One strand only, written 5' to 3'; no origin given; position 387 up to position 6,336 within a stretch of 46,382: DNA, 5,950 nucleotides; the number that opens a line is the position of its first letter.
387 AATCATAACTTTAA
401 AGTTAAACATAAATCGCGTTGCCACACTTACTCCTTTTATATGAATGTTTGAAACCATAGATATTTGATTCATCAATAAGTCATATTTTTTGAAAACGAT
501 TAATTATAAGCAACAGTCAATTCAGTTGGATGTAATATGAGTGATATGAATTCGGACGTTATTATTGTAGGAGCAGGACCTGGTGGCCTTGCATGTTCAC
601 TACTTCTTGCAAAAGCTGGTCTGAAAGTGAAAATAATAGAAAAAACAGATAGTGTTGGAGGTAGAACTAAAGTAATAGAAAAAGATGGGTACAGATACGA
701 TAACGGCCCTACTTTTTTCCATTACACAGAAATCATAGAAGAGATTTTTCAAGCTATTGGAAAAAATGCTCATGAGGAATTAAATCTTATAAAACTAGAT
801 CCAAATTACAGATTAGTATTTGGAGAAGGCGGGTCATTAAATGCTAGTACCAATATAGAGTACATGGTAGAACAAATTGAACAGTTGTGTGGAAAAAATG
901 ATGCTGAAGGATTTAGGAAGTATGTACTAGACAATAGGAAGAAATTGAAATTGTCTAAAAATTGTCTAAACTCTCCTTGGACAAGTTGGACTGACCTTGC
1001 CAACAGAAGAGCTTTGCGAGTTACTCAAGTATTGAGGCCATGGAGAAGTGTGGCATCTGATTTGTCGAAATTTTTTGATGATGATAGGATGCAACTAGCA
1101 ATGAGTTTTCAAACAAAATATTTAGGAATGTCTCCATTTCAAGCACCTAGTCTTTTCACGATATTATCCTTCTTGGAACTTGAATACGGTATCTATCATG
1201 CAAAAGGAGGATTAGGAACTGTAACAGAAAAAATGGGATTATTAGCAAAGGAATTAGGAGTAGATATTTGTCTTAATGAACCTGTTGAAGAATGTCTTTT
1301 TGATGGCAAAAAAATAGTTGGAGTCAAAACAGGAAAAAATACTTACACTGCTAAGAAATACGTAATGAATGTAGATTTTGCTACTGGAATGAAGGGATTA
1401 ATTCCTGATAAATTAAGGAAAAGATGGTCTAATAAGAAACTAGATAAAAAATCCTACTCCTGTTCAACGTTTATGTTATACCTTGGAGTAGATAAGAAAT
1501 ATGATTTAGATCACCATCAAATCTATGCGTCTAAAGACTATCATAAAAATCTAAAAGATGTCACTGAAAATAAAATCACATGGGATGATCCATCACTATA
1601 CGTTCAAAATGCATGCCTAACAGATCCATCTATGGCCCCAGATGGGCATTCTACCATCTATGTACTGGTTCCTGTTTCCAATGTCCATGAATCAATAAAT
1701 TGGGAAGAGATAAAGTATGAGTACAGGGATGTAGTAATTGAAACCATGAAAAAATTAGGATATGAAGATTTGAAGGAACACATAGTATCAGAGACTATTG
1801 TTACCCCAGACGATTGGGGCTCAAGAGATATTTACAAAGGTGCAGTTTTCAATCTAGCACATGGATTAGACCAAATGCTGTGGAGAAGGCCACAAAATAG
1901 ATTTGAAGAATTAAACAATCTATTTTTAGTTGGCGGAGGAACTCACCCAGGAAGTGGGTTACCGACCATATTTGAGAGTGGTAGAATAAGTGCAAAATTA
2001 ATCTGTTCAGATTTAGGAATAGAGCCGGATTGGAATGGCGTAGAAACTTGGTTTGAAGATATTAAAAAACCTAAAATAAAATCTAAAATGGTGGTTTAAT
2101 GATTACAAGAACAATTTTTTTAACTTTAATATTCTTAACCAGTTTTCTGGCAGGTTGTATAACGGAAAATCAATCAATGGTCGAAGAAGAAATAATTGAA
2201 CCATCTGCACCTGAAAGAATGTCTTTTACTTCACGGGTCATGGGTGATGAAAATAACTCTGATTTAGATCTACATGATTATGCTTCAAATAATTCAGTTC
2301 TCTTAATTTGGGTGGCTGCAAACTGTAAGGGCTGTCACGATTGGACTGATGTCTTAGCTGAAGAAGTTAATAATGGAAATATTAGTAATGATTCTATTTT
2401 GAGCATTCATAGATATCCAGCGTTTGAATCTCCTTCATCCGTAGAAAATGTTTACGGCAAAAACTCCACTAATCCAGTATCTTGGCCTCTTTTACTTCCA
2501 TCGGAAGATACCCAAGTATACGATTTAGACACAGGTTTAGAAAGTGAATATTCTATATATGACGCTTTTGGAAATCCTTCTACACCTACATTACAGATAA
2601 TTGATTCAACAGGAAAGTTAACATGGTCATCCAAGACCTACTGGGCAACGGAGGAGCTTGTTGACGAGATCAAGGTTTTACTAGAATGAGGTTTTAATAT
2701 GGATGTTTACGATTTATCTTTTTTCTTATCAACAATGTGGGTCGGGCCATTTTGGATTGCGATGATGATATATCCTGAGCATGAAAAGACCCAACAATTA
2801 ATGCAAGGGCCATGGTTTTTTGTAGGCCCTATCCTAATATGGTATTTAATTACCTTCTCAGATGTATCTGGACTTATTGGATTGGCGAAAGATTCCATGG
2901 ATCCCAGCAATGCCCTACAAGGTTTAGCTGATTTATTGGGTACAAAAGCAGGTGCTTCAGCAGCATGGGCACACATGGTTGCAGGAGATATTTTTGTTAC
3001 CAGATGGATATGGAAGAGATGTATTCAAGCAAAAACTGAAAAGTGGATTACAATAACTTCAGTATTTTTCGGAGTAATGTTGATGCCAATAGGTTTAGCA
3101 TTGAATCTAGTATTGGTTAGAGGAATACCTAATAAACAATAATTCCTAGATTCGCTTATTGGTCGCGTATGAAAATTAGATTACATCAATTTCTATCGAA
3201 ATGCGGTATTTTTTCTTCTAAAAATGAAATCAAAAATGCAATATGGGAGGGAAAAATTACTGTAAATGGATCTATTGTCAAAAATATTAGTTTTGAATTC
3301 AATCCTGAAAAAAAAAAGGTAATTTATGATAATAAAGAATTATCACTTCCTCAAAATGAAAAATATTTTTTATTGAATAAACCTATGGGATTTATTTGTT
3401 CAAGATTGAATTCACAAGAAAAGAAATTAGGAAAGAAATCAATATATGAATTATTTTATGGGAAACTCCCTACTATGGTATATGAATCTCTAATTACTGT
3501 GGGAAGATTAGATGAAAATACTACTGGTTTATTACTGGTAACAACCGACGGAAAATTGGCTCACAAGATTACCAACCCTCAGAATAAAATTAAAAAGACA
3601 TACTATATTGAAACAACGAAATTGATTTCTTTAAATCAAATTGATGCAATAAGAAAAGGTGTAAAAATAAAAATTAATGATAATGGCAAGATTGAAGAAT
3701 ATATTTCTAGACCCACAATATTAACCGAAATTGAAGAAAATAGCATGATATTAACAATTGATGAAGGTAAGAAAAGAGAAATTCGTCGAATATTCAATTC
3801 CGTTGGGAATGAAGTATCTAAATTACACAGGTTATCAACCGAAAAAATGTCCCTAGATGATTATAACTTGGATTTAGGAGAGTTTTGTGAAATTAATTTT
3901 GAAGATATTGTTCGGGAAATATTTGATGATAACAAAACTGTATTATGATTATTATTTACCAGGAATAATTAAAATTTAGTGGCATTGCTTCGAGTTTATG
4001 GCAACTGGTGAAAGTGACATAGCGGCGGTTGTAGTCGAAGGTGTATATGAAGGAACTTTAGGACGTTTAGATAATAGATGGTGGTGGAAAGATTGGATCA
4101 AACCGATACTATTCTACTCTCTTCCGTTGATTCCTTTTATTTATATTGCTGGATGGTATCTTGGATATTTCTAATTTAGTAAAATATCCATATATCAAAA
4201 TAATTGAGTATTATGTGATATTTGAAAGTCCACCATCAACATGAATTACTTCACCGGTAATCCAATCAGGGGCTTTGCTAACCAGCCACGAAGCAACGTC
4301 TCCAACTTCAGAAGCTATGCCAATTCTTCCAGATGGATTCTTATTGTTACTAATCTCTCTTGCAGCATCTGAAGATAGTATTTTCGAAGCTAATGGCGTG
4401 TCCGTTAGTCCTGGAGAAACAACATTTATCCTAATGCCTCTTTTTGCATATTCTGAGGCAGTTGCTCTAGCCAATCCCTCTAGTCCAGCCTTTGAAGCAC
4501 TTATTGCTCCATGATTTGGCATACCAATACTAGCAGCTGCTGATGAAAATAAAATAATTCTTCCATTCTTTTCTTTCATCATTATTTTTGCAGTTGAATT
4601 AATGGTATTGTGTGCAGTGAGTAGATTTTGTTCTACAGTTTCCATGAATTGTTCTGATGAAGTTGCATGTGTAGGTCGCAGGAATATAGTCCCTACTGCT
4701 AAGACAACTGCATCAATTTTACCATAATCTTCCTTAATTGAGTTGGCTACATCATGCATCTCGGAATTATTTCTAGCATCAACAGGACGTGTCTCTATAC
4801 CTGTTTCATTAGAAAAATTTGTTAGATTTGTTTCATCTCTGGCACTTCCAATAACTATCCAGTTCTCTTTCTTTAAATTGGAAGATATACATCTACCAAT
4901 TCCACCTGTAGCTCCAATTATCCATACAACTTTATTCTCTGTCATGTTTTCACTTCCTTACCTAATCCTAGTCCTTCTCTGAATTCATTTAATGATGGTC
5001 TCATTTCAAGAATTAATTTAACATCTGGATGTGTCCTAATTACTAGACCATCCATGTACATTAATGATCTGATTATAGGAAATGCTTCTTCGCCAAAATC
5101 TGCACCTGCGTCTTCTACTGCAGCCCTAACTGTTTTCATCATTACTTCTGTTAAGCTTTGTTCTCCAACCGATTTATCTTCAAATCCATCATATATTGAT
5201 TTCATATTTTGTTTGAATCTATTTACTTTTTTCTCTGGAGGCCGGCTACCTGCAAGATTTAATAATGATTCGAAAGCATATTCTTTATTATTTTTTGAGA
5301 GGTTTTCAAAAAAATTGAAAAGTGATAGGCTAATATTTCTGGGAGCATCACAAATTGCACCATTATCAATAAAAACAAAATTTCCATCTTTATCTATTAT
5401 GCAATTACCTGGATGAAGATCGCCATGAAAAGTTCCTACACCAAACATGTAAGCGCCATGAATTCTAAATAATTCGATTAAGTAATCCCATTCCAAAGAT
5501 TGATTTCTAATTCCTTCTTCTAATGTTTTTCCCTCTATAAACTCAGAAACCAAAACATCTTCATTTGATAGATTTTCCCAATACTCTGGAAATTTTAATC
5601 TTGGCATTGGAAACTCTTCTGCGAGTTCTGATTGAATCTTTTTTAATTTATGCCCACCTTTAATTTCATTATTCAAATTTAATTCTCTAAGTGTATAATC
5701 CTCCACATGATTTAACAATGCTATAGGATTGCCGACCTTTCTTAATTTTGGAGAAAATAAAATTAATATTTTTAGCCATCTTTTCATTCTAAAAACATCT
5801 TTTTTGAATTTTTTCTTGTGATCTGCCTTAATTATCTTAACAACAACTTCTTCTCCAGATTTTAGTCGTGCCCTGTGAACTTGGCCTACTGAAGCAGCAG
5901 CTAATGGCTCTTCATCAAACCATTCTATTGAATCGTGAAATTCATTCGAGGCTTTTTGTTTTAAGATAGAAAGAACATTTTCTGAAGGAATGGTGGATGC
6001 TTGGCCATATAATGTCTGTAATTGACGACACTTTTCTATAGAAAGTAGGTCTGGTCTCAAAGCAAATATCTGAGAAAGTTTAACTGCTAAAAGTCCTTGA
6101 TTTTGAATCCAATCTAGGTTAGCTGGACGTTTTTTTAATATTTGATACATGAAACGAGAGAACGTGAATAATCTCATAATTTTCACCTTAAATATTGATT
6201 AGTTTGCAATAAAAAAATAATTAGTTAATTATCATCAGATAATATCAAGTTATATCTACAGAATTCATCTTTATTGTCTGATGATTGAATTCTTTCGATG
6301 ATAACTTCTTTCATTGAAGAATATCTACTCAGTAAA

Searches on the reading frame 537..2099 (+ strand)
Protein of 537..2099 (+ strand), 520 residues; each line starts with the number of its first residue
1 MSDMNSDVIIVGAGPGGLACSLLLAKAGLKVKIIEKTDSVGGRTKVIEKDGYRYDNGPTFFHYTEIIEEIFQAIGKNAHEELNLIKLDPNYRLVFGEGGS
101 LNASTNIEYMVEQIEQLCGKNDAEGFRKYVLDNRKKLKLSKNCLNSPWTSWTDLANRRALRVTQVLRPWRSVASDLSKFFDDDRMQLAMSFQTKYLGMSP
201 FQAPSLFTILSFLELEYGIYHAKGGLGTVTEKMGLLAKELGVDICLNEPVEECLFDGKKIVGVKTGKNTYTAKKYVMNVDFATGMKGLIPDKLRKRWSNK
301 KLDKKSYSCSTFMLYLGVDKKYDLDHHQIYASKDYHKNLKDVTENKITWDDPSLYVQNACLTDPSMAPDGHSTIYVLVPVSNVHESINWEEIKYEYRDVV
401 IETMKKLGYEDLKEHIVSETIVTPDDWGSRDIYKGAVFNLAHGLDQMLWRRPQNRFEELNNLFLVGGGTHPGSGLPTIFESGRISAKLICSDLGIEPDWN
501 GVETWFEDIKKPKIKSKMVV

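Call 51: search_protein_families(library=pfam, proteins=[window:537-2099:+], max_evalue=0.001)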
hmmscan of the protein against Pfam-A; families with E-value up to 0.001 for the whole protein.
window:537-2099:+ (520 aa): 12 families
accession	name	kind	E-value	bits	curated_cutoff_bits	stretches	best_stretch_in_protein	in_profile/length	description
PF01593.30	Amino_oxidase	-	1.1e-28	101.2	19.8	1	16-489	2-442/443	Flavin containing amine oxidoreductase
PF13450.12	NAD_binding_8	-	7.2e-14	52.3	21.9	1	10-65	1-56/68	NAD(P)-binding Rossmann-like domain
PF12831.13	FAD_oxidored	-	6.8e-09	36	27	1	7-44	1-38/416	FAD dependent oxidoreductase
PF01946.23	Thi4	-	1.3e-08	34.8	26.2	1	4-43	16-56/235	Thi4 family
PF01266.30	DAO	-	1.4e-08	35.1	27.9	1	7-276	1-198/353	FAD dependent oxidoreductase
PF00890.30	FAD_binding_2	-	2.8e-07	30.5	20.4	1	7-44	1-38/414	FAD binding domain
PF01494.25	FAD_binding_3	-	7.8e-07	29.1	22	1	6-39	2-35/349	FAD binding domain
PF03486.20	HI0933_like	-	1.1e-06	28.7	50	1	7-43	2-38/244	HI0933-like protein Rossmann domain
PF07992.20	Pyr_redox_2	-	1.7e-06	28.1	26.1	1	7-44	2-40/291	Pyridine nucleotide-disulphide oxidoreductase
PF13738.12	Pyr_redox_3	-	2.5e-06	27.4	30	1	9-38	1-31/305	Pyridine nucleotide-disulphide oxidoreductase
PF00996.24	GDI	-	0.00036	19.6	23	0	224-278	228-283/436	GDP dissociation inhibitor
PF00070.33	Pyr_redox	-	0.00099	20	22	0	8-41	2-35/82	Pyridine nucleotide-disulphide oxidoreductase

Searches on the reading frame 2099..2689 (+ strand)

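Call 51: search_protein_families(library=pfam, proteins=[window:2099-2689:+], max_evalue=0.001)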
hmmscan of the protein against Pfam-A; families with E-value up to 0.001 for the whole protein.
window:2099-2689:+ (196 aa): 1 family
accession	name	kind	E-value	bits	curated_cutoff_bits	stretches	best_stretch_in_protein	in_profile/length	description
PF00578.27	AhpC-TSA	-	0.00096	19.5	26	0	50-176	12-123/124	AhpC/TSA family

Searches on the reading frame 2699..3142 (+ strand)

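Call 51: search_protein_families(library=pfam, proteins=[window:2699-3142:+], max_evalue=0.001)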
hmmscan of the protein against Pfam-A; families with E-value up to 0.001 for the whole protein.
window:2699-3142:+ (147 aa): 1 family
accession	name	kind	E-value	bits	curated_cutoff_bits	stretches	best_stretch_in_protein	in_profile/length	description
PF14108.11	ABA4-like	-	1.2e-21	77.9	27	1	7-134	2-125/127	ABA DEFICIENT 4-like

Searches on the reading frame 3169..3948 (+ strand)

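Call 51: search_protein_families(library=pfam, proteins=[window:3169-3948:+], max_evalue=0.001)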
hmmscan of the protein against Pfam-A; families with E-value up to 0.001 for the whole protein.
window:3169-3948:+ (259 aa): 4 families
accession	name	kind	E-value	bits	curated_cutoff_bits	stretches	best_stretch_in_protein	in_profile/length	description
PF00849.27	PseudoU_synth_2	-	3.7e-19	69.9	26.8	1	65-210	1-151/152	RNA pseudouridylate synthase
PF01479.30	S4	-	4.6e-08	33.1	22.8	1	4-45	2-43/48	S4 domain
PF13275.11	S4_2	-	0.0001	22.6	24.6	0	3-36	8-41/65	S4 domain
PF22421.1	SYY_C-terminal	-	0.0007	19.9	27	0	3-49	19-65/83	Tyrosine--tRNA ligase SYY-like C-terminal domain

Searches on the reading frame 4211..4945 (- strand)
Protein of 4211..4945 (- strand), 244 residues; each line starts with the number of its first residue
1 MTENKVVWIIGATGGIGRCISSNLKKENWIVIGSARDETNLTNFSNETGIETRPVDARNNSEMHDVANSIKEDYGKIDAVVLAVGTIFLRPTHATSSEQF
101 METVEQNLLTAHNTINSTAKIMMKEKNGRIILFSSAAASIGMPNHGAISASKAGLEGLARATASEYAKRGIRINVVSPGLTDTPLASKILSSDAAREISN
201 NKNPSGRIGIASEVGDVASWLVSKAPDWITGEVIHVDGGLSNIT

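Call 51: search_protein_families(library=pfam, proteins=[window:4211-4945:-], max_evalue=0.001)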
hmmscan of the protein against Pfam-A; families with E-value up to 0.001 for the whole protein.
window:4211-4945:- (244 aa): 6 families
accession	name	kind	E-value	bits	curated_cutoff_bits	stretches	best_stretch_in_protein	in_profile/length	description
PF13561.12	adh_short_C2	-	3.4e-52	177.8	27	1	11-241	1-236/236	Enoyl-(Acyl carrier protein) reductase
PF00106.31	adh_short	-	2.6e-38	131.9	26.6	1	5-190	1-191/195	short chain dehydrogenase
PF08659.16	KR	-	2.2e-10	41.2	22.6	1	7-165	3-166/180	KR domain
PF23441.1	SDR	-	8.9e-09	35.5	27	1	74-240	88-255/258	SDR-like rossmann domain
PF13460.12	NAD_binding_10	-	3.5e-08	34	27.2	1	11-157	1-123/184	NAD(P)H-binding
PF01370.27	Epimerase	-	2.7e-05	24.1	20.9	1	8-141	2-120/240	NAD dependent epimerase/dehydratase family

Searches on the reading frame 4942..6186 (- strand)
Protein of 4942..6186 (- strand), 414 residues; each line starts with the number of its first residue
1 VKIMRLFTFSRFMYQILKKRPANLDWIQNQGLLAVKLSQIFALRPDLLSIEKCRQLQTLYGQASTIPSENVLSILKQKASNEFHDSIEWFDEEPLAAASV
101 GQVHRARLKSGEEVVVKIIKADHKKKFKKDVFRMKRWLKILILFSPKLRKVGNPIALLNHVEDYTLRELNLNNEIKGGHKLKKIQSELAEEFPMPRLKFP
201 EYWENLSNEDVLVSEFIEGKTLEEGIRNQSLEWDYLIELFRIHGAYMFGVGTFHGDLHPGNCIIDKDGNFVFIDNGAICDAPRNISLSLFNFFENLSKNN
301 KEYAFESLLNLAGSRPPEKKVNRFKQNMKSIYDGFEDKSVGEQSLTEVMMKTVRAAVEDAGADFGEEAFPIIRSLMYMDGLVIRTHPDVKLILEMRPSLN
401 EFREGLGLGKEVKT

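Call 51: search_protein_families(library=pfam, proteins=[window:4942-6186:-], max_evalue=0.001)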
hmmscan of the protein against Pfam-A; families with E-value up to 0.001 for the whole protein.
window:4942-6186:- (414 aa): 1 family
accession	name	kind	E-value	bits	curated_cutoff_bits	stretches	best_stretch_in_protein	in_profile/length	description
PF03109.22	ABC1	-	4.9e-43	147.5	22.9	1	62-304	5-240/244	ABC1 atypical kinase-like domain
